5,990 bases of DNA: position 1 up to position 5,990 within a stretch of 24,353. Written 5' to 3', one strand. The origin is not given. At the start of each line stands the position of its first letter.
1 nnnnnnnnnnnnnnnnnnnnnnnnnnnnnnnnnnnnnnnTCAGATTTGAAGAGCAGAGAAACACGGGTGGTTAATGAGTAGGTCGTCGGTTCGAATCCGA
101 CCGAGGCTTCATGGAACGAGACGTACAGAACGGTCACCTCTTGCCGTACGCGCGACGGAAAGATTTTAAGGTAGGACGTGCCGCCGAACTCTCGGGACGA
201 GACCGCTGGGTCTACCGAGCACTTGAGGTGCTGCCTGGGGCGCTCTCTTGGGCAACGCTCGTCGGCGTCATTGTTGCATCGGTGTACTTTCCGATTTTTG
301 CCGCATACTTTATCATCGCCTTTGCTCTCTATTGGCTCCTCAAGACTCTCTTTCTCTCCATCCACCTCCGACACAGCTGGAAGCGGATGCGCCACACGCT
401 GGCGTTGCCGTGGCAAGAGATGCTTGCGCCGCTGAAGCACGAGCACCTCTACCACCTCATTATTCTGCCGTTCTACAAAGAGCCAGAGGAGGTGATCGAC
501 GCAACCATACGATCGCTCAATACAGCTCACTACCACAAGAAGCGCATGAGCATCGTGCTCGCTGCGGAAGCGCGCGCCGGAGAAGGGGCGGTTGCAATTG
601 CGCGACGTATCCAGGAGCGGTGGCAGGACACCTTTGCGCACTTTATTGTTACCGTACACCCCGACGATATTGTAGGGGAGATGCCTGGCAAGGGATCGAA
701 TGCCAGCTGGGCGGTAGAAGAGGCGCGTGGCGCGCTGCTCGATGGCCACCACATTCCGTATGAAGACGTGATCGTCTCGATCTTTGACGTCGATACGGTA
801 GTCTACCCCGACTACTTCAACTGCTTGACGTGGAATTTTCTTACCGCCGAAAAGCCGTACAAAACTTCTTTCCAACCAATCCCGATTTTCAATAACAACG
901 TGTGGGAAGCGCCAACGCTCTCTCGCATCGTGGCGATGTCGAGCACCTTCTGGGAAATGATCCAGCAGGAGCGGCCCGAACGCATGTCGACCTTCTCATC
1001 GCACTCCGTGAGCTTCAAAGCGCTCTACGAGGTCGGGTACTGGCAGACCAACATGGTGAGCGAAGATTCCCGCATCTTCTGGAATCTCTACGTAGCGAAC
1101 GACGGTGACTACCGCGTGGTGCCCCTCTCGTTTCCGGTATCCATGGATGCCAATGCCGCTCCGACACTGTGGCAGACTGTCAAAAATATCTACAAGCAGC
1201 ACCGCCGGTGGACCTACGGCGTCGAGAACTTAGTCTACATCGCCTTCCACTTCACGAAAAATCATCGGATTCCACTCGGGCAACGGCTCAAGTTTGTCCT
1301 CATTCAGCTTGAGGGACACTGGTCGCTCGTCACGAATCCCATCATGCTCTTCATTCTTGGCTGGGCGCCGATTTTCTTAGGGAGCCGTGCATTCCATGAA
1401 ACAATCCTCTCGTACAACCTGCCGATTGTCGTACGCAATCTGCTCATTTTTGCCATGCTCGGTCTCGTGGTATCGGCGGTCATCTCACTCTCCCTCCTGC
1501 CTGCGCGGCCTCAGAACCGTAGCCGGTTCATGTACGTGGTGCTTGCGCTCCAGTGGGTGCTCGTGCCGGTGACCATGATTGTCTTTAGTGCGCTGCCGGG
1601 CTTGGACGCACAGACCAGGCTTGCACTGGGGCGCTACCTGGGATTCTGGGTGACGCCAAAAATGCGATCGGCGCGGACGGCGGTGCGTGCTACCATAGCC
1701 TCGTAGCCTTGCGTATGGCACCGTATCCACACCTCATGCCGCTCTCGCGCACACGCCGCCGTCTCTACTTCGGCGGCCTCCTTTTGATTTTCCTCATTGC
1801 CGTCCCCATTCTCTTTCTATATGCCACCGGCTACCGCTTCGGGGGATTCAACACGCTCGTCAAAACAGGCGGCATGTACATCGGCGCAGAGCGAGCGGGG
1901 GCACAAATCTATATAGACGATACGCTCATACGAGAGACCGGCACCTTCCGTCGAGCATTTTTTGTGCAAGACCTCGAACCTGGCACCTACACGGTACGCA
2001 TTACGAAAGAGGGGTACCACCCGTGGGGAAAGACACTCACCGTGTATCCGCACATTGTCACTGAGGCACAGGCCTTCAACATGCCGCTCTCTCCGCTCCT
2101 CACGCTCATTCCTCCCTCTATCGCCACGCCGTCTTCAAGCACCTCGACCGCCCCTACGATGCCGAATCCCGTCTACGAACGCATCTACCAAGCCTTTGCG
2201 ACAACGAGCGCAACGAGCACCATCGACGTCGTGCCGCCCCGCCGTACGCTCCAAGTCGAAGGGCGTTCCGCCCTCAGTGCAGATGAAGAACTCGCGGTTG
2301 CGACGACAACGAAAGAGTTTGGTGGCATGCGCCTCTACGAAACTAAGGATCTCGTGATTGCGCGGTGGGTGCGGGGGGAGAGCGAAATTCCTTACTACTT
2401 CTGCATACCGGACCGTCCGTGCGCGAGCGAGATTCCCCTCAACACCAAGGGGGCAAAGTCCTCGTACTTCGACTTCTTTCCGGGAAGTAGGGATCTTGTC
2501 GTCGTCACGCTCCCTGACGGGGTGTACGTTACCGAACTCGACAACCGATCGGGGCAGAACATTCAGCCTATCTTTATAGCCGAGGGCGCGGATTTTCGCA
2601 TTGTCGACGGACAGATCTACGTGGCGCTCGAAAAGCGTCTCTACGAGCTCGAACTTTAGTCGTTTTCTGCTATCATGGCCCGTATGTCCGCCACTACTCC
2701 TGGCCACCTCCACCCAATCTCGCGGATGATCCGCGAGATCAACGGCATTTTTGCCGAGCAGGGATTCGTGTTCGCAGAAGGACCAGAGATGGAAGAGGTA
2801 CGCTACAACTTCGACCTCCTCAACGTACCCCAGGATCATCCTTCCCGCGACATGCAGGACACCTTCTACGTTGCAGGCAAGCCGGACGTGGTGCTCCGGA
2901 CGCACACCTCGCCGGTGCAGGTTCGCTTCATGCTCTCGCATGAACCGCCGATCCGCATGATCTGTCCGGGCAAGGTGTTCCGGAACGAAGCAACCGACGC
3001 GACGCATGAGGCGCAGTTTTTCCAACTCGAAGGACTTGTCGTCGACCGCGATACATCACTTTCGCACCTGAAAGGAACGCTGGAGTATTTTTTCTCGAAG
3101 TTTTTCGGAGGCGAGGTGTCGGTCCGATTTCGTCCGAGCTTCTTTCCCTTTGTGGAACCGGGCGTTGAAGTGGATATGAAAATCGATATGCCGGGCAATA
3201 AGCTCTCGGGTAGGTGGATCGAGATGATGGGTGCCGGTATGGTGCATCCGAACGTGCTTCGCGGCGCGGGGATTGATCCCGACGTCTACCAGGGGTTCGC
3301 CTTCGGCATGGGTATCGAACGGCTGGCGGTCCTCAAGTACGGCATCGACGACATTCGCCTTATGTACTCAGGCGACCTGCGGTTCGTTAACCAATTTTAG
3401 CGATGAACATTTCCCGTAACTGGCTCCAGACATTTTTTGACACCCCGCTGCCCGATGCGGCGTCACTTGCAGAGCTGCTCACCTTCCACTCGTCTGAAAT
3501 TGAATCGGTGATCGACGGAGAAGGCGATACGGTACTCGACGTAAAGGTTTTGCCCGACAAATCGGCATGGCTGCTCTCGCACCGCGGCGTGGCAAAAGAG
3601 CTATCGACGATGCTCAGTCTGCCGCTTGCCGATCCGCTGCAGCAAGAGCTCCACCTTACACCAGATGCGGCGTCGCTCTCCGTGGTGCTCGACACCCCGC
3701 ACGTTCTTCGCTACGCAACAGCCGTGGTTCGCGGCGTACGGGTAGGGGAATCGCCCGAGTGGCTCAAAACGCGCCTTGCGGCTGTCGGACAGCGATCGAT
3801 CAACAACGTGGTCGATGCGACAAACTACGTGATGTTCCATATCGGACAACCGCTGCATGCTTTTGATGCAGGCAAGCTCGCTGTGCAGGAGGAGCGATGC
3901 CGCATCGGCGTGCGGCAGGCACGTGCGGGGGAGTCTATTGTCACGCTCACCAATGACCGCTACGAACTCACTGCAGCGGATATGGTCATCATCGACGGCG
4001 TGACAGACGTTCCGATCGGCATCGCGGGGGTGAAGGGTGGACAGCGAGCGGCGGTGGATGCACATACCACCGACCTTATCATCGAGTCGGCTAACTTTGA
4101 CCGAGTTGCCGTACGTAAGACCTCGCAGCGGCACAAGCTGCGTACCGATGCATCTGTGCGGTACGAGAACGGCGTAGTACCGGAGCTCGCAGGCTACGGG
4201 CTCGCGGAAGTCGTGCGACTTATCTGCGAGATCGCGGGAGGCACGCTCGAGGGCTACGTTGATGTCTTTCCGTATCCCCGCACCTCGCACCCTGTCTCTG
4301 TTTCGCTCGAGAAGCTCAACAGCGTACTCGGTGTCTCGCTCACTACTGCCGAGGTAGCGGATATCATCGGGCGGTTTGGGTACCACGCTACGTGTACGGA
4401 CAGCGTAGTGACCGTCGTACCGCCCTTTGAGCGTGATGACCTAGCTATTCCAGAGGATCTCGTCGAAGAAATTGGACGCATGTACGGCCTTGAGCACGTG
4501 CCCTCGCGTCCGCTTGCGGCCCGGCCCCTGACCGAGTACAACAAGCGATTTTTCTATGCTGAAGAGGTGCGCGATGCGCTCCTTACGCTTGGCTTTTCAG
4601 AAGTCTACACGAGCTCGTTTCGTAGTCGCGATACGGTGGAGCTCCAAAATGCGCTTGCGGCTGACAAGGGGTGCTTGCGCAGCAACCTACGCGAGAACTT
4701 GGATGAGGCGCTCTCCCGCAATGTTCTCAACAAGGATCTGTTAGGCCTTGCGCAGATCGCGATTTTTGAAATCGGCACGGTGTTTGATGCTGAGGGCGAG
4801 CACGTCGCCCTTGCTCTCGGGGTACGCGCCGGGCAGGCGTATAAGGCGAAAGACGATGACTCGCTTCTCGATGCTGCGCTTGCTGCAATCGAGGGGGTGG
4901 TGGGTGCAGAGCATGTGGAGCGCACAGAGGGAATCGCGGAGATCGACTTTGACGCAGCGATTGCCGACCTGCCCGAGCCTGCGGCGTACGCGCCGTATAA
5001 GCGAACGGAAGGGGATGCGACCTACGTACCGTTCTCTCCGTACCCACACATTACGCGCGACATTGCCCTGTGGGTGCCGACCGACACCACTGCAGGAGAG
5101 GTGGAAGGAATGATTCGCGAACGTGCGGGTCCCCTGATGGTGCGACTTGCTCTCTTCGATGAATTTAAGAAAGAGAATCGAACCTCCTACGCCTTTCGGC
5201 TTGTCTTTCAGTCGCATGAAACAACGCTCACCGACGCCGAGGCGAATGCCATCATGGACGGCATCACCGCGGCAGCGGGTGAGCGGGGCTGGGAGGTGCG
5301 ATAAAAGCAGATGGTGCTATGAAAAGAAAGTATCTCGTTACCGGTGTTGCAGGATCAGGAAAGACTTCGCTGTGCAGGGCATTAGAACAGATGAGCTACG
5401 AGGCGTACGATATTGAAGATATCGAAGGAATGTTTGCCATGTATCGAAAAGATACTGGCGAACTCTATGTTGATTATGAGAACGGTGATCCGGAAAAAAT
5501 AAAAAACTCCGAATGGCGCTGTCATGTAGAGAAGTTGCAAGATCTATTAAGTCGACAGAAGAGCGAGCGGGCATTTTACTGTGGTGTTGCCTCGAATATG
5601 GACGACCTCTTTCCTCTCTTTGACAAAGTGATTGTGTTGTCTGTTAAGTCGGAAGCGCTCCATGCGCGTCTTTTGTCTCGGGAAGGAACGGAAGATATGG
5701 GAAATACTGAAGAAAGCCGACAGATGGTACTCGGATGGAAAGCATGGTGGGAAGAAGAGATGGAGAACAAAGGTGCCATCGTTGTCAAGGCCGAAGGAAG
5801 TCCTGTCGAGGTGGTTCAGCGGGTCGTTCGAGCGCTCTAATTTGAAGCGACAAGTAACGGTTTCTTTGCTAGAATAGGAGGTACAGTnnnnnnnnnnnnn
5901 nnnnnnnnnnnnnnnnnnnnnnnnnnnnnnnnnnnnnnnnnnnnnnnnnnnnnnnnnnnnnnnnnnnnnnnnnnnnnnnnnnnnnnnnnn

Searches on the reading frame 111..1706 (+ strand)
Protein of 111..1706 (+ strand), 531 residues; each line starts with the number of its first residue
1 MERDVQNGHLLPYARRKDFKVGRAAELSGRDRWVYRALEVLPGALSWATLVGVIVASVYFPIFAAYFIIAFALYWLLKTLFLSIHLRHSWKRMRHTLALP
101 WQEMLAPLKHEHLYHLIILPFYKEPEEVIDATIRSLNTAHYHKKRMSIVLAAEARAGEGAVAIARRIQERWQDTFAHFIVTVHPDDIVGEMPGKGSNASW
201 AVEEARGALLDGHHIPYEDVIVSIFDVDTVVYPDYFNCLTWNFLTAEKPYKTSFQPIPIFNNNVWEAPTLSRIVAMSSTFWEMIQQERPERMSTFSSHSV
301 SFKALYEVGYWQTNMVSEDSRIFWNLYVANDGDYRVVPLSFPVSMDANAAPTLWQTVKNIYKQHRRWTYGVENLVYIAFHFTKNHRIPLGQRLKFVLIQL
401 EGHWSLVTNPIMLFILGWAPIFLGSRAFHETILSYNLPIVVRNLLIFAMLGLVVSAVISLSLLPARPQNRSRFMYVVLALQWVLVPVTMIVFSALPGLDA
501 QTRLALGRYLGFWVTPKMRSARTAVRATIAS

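Call 63: search_protein_families(library=pfam, proteins=[window:111-1706:+], max_evalue=0.00001)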
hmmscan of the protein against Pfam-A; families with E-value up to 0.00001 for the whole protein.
window:111-1706:+ (531 aa): 1 family
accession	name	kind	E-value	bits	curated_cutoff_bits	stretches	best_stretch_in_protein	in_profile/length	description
PF13632.12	Glyco_trans_2_3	-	3.6e-10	40.4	27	1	221-454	1-183/198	Glycosyl transferase family group 2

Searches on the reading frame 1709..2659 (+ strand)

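Call 63: search_protein_families(library=pfam, proteins=[window:1709-2659:+], max_evalue=0.00001)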
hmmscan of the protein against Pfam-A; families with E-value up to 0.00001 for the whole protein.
window:1709-2659:+ (316 aa): 1 family
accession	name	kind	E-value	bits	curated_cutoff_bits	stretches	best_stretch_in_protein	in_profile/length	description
PF08308.17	PEGA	-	1.1e-07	32.1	20.8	1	54-120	2-63/71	PEGA domain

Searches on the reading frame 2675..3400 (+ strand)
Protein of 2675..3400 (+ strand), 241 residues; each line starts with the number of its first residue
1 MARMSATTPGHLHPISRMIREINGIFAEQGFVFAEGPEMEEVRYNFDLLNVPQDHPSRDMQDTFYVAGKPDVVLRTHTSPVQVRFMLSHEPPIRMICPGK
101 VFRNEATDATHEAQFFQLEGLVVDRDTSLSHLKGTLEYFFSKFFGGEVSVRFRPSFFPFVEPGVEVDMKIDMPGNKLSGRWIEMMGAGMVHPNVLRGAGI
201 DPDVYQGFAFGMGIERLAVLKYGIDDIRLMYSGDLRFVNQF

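Call 63: search_protein_families(library=pfam, proteins=[window:2675-3400:+], max_evalue=0.00001)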
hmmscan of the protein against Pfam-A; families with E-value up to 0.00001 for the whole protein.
window:2675-3400:+ (241 aa): 1 family
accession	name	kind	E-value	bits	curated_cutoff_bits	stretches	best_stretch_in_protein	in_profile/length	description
PF01409.25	tRNA-synt_2d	-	3e-96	322.1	19.8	1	5-241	9-246/246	tRNA synthetases class II core domain (F)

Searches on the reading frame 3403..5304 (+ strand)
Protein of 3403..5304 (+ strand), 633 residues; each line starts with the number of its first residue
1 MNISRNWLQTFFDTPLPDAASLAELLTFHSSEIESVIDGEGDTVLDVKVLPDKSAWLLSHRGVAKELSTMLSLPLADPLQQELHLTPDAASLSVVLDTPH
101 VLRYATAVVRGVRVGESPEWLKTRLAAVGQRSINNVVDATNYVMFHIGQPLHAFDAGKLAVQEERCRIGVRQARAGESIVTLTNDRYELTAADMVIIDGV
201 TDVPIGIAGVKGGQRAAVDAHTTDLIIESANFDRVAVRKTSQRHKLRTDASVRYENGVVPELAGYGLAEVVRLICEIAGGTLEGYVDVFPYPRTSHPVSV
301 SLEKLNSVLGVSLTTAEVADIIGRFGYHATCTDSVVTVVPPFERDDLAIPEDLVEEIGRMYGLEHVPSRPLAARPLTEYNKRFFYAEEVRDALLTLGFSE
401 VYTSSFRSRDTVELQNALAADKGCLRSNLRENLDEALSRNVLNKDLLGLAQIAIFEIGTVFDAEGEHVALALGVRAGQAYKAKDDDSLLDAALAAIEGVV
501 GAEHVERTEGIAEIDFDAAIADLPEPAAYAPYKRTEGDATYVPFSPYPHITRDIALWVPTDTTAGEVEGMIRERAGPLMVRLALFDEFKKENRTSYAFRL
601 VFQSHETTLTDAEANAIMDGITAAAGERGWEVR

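Call 63: search_protein_families(library=pfam, proteins=[window:3403-5304:+], max_evalue=0.00001)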
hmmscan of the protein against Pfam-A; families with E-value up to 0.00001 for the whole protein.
window:3403-5304:+ (633 aa): 4 families
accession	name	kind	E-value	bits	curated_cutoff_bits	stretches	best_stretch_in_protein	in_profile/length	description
PF03483.22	B3_4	-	4.5e-54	183.1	29.3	1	103-279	4-174/174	B3/4 domain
PF03147.19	FDX-ACB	-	5.2e-20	72.1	31.1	1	545-629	1-90/94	Ferredoxin-fold anticodon binding domain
PF03484.21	B5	-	1.9e-15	57.2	28.6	1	298-362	1-66/67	tRNA synthetase B5 domain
PF17759.6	tRNA_synthFbeta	-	1.6e-08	34.7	22.4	1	378-465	14-110/214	Phenylalanyl tRNA synthetase beta chain CLM domain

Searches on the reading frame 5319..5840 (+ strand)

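Call 63: search_protein_families(library=pfam, proteins=[window:5319-5840:+], max_evalue=0.00001)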
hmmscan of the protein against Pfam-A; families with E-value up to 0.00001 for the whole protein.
window:5319-5840:+ (173 aa): 1 family
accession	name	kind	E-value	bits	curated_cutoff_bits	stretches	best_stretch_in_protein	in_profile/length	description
PF13238.12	AAA_18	-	7.7e-08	33.3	29.4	1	6-130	2-121/128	AAA domain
